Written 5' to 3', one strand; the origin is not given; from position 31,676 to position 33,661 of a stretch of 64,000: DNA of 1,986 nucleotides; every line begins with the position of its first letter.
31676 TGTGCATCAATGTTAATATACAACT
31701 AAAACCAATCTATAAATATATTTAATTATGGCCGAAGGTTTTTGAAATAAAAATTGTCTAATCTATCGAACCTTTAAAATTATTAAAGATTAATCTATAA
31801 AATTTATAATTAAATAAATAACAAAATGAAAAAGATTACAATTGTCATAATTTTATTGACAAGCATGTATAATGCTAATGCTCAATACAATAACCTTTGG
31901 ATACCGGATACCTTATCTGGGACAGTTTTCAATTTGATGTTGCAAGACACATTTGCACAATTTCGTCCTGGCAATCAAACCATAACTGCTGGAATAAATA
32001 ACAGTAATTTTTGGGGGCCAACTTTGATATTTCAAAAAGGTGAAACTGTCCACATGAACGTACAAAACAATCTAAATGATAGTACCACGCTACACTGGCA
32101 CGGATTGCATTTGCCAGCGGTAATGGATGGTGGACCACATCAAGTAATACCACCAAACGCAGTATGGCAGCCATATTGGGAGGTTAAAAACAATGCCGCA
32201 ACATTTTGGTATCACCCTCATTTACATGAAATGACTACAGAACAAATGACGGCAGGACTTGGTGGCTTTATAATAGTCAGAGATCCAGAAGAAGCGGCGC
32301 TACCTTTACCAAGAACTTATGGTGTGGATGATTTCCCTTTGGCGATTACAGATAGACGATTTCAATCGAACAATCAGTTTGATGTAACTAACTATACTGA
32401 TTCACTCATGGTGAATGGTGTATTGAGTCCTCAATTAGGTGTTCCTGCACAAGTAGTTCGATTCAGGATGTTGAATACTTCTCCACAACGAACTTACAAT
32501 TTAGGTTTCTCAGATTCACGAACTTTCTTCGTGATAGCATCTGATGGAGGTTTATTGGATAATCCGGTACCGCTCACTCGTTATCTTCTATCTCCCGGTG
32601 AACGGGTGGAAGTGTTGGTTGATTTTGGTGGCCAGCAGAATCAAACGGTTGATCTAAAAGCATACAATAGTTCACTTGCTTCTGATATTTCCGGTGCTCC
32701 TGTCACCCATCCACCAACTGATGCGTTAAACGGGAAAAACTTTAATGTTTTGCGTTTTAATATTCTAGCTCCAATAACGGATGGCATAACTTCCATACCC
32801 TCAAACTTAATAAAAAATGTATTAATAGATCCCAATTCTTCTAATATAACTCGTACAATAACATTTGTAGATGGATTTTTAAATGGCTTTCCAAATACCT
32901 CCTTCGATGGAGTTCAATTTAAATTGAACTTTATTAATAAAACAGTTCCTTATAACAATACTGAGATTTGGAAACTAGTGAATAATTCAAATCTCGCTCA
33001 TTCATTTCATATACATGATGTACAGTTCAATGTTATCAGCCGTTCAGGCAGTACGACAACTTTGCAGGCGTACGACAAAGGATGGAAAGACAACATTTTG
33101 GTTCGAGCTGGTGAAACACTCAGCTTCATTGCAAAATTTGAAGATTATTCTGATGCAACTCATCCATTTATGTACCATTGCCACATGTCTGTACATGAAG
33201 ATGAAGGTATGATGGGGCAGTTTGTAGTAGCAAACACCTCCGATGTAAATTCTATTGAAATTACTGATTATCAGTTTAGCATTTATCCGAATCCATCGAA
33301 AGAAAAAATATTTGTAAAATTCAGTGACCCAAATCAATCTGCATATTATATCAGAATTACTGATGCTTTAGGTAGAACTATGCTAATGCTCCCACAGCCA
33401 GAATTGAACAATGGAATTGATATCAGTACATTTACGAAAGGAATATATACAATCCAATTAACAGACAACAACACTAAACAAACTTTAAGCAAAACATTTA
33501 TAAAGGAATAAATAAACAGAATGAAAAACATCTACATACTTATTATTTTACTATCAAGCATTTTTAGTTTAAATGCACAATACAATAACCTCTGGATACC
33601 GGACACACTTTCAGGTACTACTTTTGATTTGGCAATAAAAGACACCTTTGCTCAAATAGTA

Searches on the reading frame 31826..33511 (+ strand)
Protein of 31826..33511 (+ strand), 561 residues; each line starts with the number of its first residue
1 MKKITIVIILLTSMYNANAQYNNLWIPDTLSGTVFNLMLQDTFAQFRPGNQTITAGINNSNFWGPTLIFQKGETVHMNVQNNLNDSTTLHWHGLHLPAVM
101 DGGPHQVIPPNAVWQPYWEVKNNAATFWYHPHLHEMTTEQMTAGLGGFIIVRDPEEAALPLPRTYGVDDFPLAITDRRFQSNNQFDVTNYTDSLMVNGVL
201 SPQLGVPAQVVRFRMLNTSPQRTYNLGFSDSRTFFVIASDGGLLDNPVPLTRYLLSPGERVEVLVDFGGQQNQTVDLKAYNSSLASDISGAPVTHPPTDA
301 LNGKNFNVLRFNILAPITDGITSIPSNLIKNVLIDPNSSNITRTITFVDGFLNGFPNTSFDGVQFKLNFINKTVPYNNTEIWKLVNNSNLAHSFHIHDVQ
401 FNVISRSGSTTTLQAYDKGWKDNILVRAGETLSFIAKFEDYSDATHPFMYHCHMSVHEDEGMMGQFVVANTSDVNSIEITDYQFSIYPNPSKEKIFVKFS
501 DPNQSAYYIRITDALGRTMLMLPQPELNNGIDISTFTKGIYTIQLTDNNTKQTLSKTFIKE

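Call 8: search_protein_families(library=pfam, proteins=[window:31826-33511:+])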
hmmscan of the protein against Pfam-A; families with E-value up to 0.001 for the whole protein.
window:31826-33511:+ (561 aa): 3 families
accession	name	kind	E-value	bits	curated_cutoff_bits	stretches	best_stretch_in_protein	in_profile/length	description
PF07732.21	Cu-oxidase_3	-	1.7e-28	99.5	21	1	54-155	17-118/119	Multicopper oxidase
PF07731.20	Cu-oxidase_2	-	9.9e-24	84.1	20.4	1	357-470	23-135/137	Multicopper oxidase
PF18962.6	Por_Secre_tail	-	1.9e-13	51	27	1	486-559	1-75/75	Secretion system C-terminal sorting domain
